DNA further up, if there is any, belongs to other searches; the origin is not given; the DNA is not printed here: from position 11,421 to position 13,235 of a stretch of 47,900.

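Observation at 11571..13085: AT-rich 504-aa ORF carries both bacterial sialyltransferase signature motifs (EDG and HP)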

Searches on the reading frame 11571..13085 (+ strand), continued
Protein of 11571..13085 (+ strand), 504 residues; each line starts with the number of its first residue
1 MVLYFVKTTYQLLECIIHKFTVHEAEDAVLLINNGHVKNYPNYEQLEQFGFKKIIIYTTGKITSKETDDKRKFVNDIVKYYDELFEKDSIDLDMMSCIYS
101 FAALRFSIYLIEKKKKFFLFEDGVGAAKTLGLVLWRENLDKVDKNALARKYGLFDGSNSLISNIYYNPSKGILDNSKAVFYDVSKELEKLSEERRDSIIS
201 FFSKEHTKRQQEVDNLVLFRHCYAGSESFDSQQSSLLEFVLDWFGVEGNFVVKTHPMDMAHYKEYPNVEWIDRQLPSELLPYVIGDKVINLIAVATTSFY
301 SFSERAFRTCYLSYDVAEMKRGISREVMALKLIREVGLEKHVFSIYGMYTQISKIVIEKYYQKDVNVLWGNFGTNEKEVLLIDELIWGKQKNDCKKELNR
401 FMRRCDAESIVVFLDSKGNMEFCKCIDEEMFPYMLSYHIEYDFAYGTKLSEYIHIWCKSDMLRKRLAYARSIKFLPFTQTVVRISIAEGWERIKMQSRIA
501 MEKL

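Call 39: search_protein_families(library=ncbifam, proteins=[L007:11931-13529:+, L008:10610-11617:+, L010:11770-13338:+, L007:11186-11935:+, L008:9944-10585:+, L010:11049-11777:+, L011:11637-12299:+, L008:11632-12126:+, L007:13553-14197:+], max_evalue=0.001)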
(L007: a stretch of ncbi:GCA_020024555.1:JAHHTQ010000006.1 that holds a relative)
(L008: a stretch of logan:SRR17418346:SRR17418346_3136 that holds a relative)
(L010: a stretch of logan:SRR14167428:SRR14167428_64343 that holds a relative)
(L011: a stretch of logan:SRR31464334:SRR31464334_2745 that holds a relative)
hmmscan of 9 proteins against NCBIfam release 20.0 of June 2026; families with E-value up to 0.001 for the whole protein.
L007:11931-13529:+ (533 aa): 11 families
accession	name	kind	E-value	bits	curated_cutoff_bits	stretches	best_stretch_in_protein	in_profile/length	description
NF006049.0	PRK08195.1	subfamily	4.4e-20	72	229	1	2-263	6-265/344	4-hyroxy-2-oxovalerate/4-hydroxy-2-oxopentanoic acid aldolase,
TIGR03217.1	4OH_2_O_val_ald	equivalog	8.1e-16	58.1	286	1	3-255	2-252/334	4-hydroxy-2-oxovalerate aldolase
NF042433.1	CitmalDyn_Leptosp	equivalog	2.6e-07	29.6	950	1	146-255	159-264/514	(R)-citramalate synthase CimA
NF002088.0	PRK00915.1-5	equivalog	3e-07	29.3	697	0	159-239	163-242/514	2-isopropylmalate synthase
TIGR02146.1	LysS_fung_arch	equivalog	1.9e-06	27.4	413.55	1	113-235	111-226/344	homocitrate synthase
NF002086.0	PRK00915.1-3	equivalog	2.7e-06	26.2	532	0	2-55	5-58/516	2-isopropylmalate synthase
NF002085.0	PRK00915.1-2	subfamily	1.3e-05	24.1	517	0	127-252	137-257/504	2-isopropylmalate synthase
NF002087.0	PRK00915.1-4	equivalog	1.5e-05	23.7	729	0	115-261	125-263/516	2-isopropylmalate synthase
TIGR02660.1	nifV_homocitr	equivalog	1.8e-05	24.2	462.9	1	4-249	2-242/365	homocitrate synthase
TIGR02090.1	LEU1_arch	subfamily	0.00014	21.1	484.75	0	4-238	1-230/363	isopropylmalate/citramalate/homocitrate synthases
TIGR00973.1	leuA_bact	equivalog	0.00042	18.9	598.7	0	145-239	147-240/494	2-isopropylmalate synthase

L008:10610-11617:+ (336 aa): 9 families
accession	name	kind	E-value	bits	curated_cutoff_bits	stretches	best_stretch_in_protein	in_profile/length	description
NF006049.0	PRK08195.1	subfamily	1.1e-22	80.6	229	1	3-267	7-271/344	4-hyroxy-2-oxovalerate/4-hydroxy-2-oxopentanoic acid aldolase,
TIGR03217.1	4OH_2_O_val_ald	equivalog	1.3e-18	67.3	286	1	4-268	3-267/334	4-hydroxy-2-oxovalerate aldolase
TIGR02146.1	LysS_fung_arch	equivalog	5.5e-08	32.4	413.55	1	114-251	111-245/344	homocitrate synthase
NF002088.0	PRK00915.1-5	equivalog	3.9e-05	22.3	697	1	158-239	164-244/514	2-isopropylmalate synthase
NF002085.0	PRK00915.1-2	subfamily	5.4e-05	22.1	517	1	122-252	134-259/504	2-isopropylmalate synthase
NF002086.0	PRK00915.1-3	equivalog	0.0001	21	532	1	158-237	167-245/516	2-isopropylmalate synthase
TIGR00973.1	leuA_bact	equivalog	0.00011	20.9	598.7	1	158-236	162-239/494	2-isopropylmalate synthase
NF042434.1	IPMS_Lepto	equivalog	0.0006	18.9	500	0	177-238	191-249/374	2-isopropylmalate synthase LeuA2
NF002087.0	PRK00915.1-4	equivalog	0.00062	18.4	729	0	158-237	167-245/516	2-isopropylmalate synthase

L010:11770-13338:+ (523 aa): 10 families
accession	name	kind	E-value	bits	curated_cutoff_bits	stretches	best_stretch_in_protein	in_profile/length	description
NF006049.0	PRK08195.1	subfamily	3.2e-20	72.4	229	1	2-272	4-273/344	4-hyroxy-2-oxovalerate/4-hydroxy-2-oxopentanoic acid aldolase,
TIGR03217.1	4OH_2_O_val_ald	equivalog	2.8e-16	59.6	286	1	5-272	2-268/334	4-hydroxy-2-oxovalerate aldolase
TIGR02146.1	LysS_fung_arch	equivalog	7.4e-09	35.3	413.55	1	8-255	1-246/344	homocitrate synthase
TIGR02090.1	LEU1_arch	subfamily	1.1e-07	31.3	484.75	1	6-254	1-245/363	isopropylmalate/citramalate/homocitrate synthases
NF002085.0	PRK00915.1-2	subfamily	1.3e-06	27.4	517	1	3-256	11-260/504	2-isopropylmalate synthase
TIGR02660.1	nifV_homocitr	equivalog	5.9e-06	25.8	462.9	1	6-257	2-249/365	homocitrate synthase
NF002086.0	PRK00915.1-3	equivalog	0.00013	20.6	532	0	162-250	168-255/516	2-isopropylmalate synthase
NF002088.0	PRK00915.1-5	equivalog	0.00016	20.4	697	0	161-243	164-245/514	2-isopropylmalate synthase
NF041069.1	IPMS_Sufob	equivalog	0.00064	19.1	600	0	6-49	1-44/371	isopropylmalate synthase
NF042433.1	CitmalDyn_Leptosp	equivalog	0.00065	18.4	950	0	141-256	153-264/514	(R)-citramalate synthase CimA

L007:11186-11935:+ (250 aa): 7 families
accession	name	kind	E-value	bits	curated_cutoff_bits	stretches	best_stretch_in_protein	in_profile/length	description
NF009905.0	PRK13368.1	subfamily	6.4e-67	225.4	255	1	1-239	1-239/243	3-deoxy-manno-octulosonate cytidylyltransferase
NF003952.0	PRK05450.1-5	subfamily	8.2e-65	218.4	193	1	1-241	1-248/250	3-deoxy-manno-octulosonate cytidylyltransferase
NF003950.0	PRK05450.1-3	subfamily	5.6e-56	189.6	234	1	1-240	1-244/248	3-deoxy-manno-octulosonate cytidylyltransferase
NF003948.0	PRK05450.1-1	equivalog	2.6e-38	131.6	281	1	2-239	5-244/248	3-deoxy-manno-octulosonate cytidylyltransferase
TIGR00466.1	kdsB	equivalog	1.2e-37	129.6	155.2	1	3-232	3-241/241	3-deoxy-manno-octulosonate cytidylyltransferase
TIGR03584.1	PseF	equivalog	1.1e-09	38.2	205.7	1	4-64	1-61/222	pseudaminic acid cytidylyltransferase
NF001457.0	PRK00317.1-3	equivalog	0.00072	19.1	164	0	13-123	12-122/200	molybdenum cofactor guanylyltransferase MobA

L008:9944-10585:+ (214 aa): 5 families
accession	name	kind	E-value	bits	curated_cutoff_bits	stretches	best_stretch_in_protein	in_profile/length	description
TIGR03584.1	PseF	equivalog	2.7e-13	50.1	205.7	1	5-209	2-219/222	pseudaminic acid cytidylyltransferase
NF009905.0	PRK13368.1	subfamily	4.8e-10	39.2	255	1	1-188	1-182/243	3-deoxy-manno-octulosonate cytidylyltransferase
NF003952.0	PRK05450.1-5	subfamily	1.5e-09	37.4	193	1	1-133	1-136/250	3-deoxy-manno-octulosonate cytidylyltransferase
NF003948.0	PRK05450.1-1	equivalog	4.3e-07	29.4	281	1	2-132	5-135/248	3-deoxy-manno-octulosonate cytidylyltransferase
NF003950.0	PRK05450.1-3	subfamily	1.6e-06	27.7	234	1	1-172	1-186/248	3-deoxy-manno-octulosonate cytidylyltransferase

L010:11049-11777:+ (243 aa): 8 families
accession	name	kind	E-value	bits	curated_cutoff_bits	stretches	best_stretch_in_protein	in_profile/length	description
NF009905.0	PRK13368.1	subfamily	7.1e-71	238.4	255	1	1-242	1-241/243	3-deoxy-manno-octulosonate cytidylyltransferase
NF003952.0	PRK05450.1-5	subfamily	1.3e-67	227.6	193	1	1-242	1-248/250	3-deoxy-manno-octulosonate cytidylyltransferase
NF003950.0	PRK05450.1-3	subfamily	1e-54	185.5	234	1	1-241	1-244/248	3-deoxy-manno-octulosonate cytidylyltransferase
TIGR00466.1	kdsB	equivalog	9.9e-44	149.5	155.2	1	3-233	3-241/241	3-deoxy-manno-octulosonate cytidylyltransferase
NF003948.0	PRK05450.1-1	equivalog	1e-41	142.8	281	1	1-240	4-244/248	3-deoxy-manno-octulosonate cytidylyltransferase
TIGR03584.1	PseF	equivalog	2.7e-09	37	205.7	1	4-68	1-65/222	pseudaminic acid cytidylyltransferase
TIGR01173.1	glmU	equivalog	0.00064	18.7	366.85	1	19-109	20-112/452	bifunctional UDP-N-acetylglucosamine diphosphorylase/glucosamine-1-phosphate N-acetyltransferase GlmU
NF001457.0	PRK00317.1-3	equivalog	0.00066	19.2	164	0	19-108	19-107/200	molybdenum cofactor guanylyltransferase MobA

L011:11637-12299:+ (221 aa): 6 families
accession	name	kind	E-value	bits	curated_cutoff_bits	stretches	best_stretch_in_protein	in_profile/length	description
TIGR03584.1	PseF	equivalog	1.3e-19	70.8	205.7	1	5-216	2-221/222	pseudaminic acid cytidylyltransferase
NF003952.0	PRK05450.1-5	subfamily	1.1e-08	34.6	193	1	3-123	3-124/250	3-deoxy-manno-octulosonate cytidylyltransferase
NF003950.0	PRK05450.1-3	subfamily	8.5e-08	31.8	234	1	1-120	1-119/248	3-deoxy-manno-octulosonate cytidylyltransferase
NF009905.0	PRK13368.1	subfamily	5e-06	26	255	1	1-120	1-116/243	3-deoxy-manno-octulosonate cytidylyltransferase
TIGR00466.1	kdsB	equivalog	0.00019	21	155.2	1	6-117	6-115/241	3-deoxy-manno-octulosonate cytidylyltransferase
NF003948.0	PRK05450.1-1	equivalog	0.00022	20.5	281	1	5-120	8-122/248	3-deoxy-manno-octulosonate cytidylyltransferase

L008:11632-12126:+ (165 aa): 13 families
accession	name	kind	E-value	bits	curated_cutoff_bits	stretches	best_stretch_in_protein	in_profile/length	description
NF007019.0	PRK09484.1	equivalog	3.2e-44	150.8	208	1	2-162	20-173/187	3-deoxy-manno-octulosonate-8-phosphatase KdsC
TIGR01670.1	KdsC-phosphatas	subfamily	4.5e-44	150.1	106.95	1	7-163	1-150/154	3-deoxy-D-manno-octulosonate 8-phosphate phosphatase, YrbI family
NF058599.1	KDN-9-PPhBT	equivalog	6.5e-36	123.8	180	1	7-163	2-151/152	3-deoxy-D-glycero-D-galacto-nonulopyranosonate 9-phosphatase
TIGR02726.1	phenyl_P_delta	equivalog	8.2e-28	97.7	281.95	1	1-162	1-155/169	phenylphosphate carboxylase subunit delta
NF002245.0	PRK01158.1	equivalog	1.7e-11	43.8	198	1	82-162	156-229/233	phosphoglycolate phosphatase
TIGR01487.1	Pglycolate_arch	equivalog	2.7e-09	37.2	122.75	1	58-153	114-211/215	phosphoglycolate phosphatase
TIGR00099.1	Cof-subfamily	subfamily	3.5e-08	33.4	137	1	83-152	188-251/256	Cof-type HAD-IIB family hydrolase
TIGR01662.1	HAD-SF-IIIA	subfamily_domain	4.6e-07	30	44.6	1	8-127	1-134/141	HAD-IIIA family hydrolase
TIGR01482.1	SPP-subfamily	subfamily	8.6e-05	22.2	107.15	1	82-159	148-219/225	sucrose-phosphate phosphatase subfamily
NF007806.0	PRK10513.1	equivalog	0.00017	21.1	273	1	83-162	196-269/270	sugar-phosphatase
TIGR01488.1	HAD-SF-IB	subfamily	0.00047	20.1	45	0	9-24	1-16/177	HAD-IB family phosphatase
TIGR01549.1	HAD-SF-IA-v1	subfamily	0.00055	20.4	23.3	0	9-36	1-28/149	HAD-IA family hydrolase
TIGR01484.1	HAD-SF-IIB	subfamily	0.00075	19.6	41.8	0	82-128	179-219/221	HAD-IIB family hydrolase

L007:13553-14197:+ (215 aa): 37 families (the best 25 are shown)
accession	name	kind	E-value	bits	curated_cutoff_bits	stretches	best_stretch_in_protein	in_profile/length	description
NF009695.0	PRK13222.1-2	equivalog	1.2e-28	100.1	225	1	2-213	4-220/226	phosphoglycolate phosphatase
NF009804.0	PRK13288.1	equivalog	1.3e-25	90.2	218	1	3-188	2-185/215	pyrophosphatase PpaX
NF009697.0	PRK13222.1-4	equivalog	2.3e-20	72.9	327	1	2-190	5-199/232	phosphoglycolate phosphatase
TIGR01449.2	PGP_bact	equivalog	3e-20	72.7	180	1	7-198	1-198/213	phosphoglycolate phosphatase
TIGR02009.1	PGMB-YQAB-SF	subfamily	1.3e-16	61.4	153.35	1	4-184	1-186/186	beta-phosphoglucomutase family hydrolase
NF009698.0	PRK13223.1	equivalog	6.4e-16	58.3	466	1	5-189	14-205/272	phosphoglycolate phosphatase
NF009696.0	PRK13222.1-3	equivalog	2.5e-15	56.8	359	1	3-188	2-190/223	N-acetylmuramic acid 6-phosphate phosphatase MupP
NF009694.0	PRK13222.1-1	equivalog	5.6e-14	52.1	415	1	85-197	110-223/252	phosphoglycolate phosphatase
TIGR01454.1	AHBA_synth_RP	hypoth_equivalog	5.3e-13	49.1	246.65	1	7-188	1-178/205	AHBA synthesis associated protein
TIGR01990.1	bPGM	equivalog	5.6e-13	49.3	189.4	1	4-184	1-186/187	beta-phosphoglucomutase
TIGR02253.1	CTE7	subfamily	2.1e-11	44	169.75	1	85-211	93-220/221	TIGR02253 family HAD-type hydrolase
NF009699.0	PRK13225.1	equivalog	2.6e-10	40.2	368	1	4-189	62-243/273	phosphoglycolate phosphatase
NF008087.0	PRK10826.1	equivalog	6.6e-10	39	191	1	3-184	6-191/222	hexitol phosphatase HxpB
NF009700.0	PRK13226.1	equivalog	3.8e-09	36.6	342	1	5-191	13-201/229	phosphoglycolate phosphatase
NF008000.0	PRK10725.1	equivalog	5.3e-09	36.5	215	1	2-184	3-185/188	fructose-1-phosphate/6-phosphogluconate phosphatase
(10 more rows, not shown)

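Call 51: find_related_loci(query=A4, collection=genome_contigs, flank=10000)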
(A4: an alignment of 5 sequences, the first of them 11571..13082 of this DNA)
Query A4 (504 aa) in genome_contigs; peptide patterns used: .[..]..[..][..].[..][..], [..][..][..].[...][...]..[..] (x = any residue, [..] = any of these).
237 stretches matched a pattern; 1 encode a relative of the query (tblastn E <= 1e-3); 1 distinct loci.
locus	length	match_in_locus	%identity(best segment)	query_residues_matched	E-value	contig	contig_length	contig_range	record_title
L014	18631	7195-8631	32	1-474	2e-56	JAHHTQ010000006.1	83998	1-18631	MAG: Angelakisella sp. isolate MAG086 MAG086_6, whole genome shotgun sequence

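Call 52: find_homologous_proteins(query=A3, max_evalue=1e-10)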
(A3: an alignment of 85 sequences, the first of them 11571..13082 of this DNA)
Query A3 (85 sequences) (504 aa, profile of the alignment): 10 proteins with E <= 1e-10 among 8000 candidates.
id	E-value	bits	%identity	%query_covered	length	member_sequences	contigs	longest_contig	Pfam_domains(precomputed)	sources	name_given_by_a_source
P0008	8.0e-167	574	29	67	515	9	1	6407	-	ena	-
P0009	5.1e-161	555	26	61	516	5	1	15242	-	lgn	-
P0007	2.6e-146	507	26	83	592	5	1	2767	PF07922.18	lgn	-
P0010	4.5e-139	483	26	60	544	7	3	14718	-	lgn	-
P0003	5.4e-120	420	42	100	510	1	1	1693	-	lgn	-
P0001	7.7e-120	419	100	100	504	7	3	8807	-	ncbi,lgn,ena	-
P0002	2.3e-114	401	65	100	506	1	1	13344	-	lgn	-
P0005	2.4e-111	391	32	94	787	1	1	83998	PF14602.13,PF00132.31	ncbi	-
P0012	3.6e-105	371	24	63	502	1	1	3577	PF07922.18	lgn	-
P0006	6.5e-70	254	34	78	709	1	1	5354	PF08238.19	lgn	-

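Call 54: find_homologous_proteins(query=P0013, max_evalue=1e-20)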
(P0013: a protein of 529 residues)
Query P0013 (529 aa): 88 proteins with E <= 1e-20 among 8000 candidates.
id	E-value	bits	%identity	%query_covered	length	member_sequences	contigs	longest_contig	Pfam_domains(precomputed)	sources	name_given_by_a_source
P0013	0.0e+0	1179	100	100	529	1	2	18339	-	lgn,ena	-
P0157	1.6e-178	613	56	98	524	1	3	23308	PF07388.18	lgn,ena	-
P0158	2.1e-157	543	51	97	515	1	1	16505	PF07388.18,PF07922.18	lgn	-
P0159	7.9e-151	522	49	98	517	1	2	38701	PF07388.18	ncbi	-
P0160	2.5e-148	513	48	98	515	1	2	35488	PF07388.18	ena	-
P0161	3.7e-148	513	48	97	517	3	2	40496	PF07388.18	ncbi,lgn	-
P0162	5.7e-147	509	49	96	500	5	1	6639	PF07388.18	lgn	-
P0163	2.3e-146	507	46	98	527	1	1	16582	-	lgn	-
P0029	6.8e-144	499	47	98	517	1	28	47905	PF07388.18,PF07922.18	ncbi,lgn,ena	-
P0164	2.7e-143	497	46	98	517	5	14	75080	PF07388.18,PF07922.18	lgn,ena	-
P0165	4.6e-143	496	47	98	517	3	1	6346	PF07388.18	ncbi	-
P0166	1.6e-141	491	47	98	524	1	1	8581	PF07388.18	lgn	-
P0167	3.7e-141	490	47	97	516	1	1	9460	PF07388.18,PF07922.18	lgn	-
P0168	4.0e-140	486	46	98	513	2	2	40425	PF07388.18,PF07922.18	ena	-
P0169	4.5e-140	486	46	98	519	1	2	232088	PF07388.18,PF07922.18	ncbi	-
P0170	7.5e-140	485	45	98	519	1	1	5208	PF07388.18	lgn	-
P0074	1.2e-122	429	43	98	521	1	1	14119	PF07388.18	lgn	-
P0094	3.9e-122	427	42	96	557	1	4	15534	PF07388.18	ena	-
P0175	4.1e-118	414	44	90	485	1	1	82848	PF07388.18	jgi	-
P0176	4.6e-118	413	40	98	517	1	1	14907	PF07388.18,PF07922.18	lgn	-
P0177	6.3e-118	413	41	98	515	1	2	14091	PF07388.18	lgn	-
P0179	1.6e-116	408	39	98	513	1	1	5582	PF07388.18,PF07922.18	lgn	-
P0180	7.0e-116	406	39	98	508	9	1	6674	PF07388.18,PF07922.18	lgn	-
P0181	1.1e-115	406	40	98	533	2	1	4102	PF07388.18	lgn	-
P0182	1.1e-115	406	40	98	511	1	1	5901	PF07388.18,PF07922.18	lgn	-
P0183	1.2e-115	406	40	98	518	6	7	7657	PF07922.18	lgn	-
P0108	3.8e-115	404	41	98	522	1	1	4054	PF07388.18,PF07922.18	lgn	-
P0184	6.3e-115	403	42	98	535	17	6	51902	PF07388.18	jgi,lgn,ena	-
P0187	3.2e-113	397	40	98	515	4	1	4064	PF07388.18,PF07922.18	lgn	-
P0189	6.2e-111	390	39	98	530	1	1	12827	PF07388.18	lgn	-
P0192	4.8e-110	387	38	98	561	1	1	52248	PF07388.18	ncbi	-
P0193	4.9e-110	387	39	98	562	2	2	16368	PF07388.18,PF07922.18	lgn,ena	-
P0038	1.9e-109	385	39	98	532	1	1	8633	PF07388.18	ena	-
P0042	6.4e-109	383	38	98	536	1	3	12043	PF07388.18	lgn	-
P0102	7.5e-107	377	40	98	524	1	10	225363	PF07388.18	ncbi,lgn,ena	-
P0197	4.1e-104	367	42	82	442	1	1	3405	PF07388.18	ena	-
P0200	7.5e-95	337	37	98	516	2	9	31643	PF07388.18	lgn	-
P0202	4.3e-93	331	37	98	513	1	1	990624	-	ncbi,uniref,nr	ncbi:hypothetical protein [Neobacillus ginsengisoli]|uniref:Uncharacterized protein n=1 Tax=Neobacil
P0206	1.4e-91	326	37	97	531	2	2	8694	PF07388.18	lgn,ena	-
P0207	2.5e-90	322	38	97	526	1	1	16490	PF07388.18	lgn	-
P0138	3.8e-89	318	35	98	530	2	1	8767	PF07388.18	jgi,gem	-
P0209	1.1e-86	310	35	98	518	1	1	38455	PF07388.18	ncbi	-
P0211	2.4e-84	302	34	97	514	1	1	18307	PF07388.18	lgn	-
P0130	5.0e-77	278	36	98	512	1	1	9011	PF07388.18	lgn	-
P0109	8.7e-67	244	32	98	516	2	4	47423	PF07388.18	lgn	-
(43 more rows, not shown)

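Call 55: find_encoding_contigs(protein=P0202, flank=10000, max_places=1)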
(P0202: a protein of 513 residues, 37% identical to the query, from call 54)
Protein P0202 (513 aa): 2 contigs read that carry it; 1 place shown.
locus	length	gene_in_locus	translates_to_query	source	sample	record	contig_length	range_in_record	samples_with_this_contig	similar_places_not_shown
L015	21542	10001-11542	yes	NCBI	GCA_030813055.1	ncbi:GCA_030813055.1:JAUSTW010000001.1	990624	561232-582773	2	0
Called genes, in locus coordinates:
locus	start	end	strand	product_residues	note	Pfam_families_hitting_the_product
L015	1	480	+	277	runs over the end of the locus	PF01663:Phosphodiest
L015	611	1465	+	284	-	PF00528:BPD_transp_1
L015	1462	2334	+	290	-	PF00528:BPD_transp_1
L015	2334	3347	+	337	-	PF02463:SMC_N (faint), PF03193:RsgA_GTPase (faint), PF00005:ABC_tran, PF13304:AAA_21 (weak), PF08402:TOBE_2 (weak)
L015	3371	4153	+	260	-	PF08220:HTH_DeoR, PF08279:HTH_11, PF00455:DeoRC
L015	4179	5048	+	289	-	PF00702:Hydrolase (weak), PF08282:Hydrolase_3, PF05116:S6PP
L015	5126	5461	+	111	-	PF00893:Multi_Drug_Res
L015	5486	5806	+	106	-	PF00893:Multi_Drug_Res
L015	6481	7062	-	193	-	PF01163:RIO1 (weak), PF03109:ABC1 (weak)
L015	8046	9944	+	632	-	PF00702:Hydrolase (weak)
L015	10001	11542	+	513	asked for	-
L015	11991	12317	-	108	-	PF05067:Mn_catalase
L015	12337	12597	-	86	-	PF12652:CotJB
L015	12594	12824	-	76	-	PF11007:CotJA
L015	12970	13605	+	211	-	PF00571:CBS (weak)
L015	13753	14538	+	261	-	PF00149:Metallophos, PF12850:Metallophos_2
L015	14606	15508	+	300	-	PF00376:MerR, PF13411:MerR_1, PF02607:B12-binding_2, PF02310:B12-binding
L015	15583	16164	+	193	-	PF05389:MecA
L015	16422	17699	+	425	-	PF02812:ELFV_dehydrog_N, PF00208:ELFV_dehydrog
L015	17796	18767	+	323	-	PF00070:Pyr_redox (faint), PF00890:FAD_binding_2 (faint), PF01134:GIDA (faint), PF01266:DAO (faint), PF01494:FAD_binding_3 (faint), PF01946:Thi4 (faint), PF07992:Pyr_redox_2, PF13738:Pyr_redox_3, +3 more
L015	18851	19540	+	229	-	PF13367:PrsW-protease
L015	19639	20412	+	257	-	-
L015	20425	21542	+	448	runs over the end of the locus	PF20769:YPEB_N, PF14620:YPEB_PepSY1-2, PF03413:PepSY (faint)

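Call 56: find_encoding_contigs(protein=P0169, flank=10000, max_places=1)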
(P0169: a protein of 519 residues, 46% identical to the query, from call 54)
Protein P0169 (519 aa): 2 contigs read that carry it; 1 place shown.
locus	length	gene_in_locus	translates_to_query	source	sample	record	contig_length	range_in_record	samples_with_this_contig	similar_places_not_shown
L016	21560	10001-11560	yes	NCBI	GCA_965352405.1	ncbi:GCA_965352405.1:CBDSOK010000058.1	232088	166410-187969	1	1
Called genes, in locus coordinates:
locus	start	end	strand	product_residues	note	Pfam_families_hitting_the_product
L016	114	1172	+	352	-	PF00155:Aminotran_1_2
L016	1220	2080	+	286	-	PF04018:VCA0040-like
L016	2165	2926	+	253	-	PF05401:NodS (weak), PF13489:Methyltransf_23, PF13847:Methyltransf_31, PF08241:Methyltransf_11, PF08242:Methyltransf_12, PF13649:Methyltransf_25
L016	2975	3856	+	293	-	PF01430:HSP33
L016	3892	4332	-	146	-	-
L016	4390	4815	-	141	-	PF13560:HTH_31, PF12844:HTH_19, PF01381:HTH_3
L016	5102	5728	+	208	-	-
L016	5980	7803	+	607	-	-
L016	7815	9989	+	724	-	-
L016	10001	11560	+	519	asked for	PF07922:Glyco_transf_52, PF07388:A-2_8-polyST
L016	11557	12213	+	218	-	PF02348:CTP_transf_3, PF12804:NTP_transf_3 (weak)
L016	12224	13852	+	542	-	PF00682:HMGL-like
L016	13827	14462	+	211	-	PF00702:Hydrolase, PF12710:HAD, PF13419:HAD_2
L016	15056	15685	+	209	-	-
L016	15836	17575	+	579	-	-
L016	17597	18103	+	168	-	-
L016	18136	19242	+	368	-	PF00535:Glycos_transf_2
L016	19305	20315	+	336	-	PF00535:Glycos_transf_2, PF10111:Glyco_tranf_2_2, PF13641:Glyco_tranf_2_3 (weak)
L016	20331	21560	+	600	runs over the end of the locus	PF17994:Glft2_N (weak), PF00535:Glycos_transf_2 (weak)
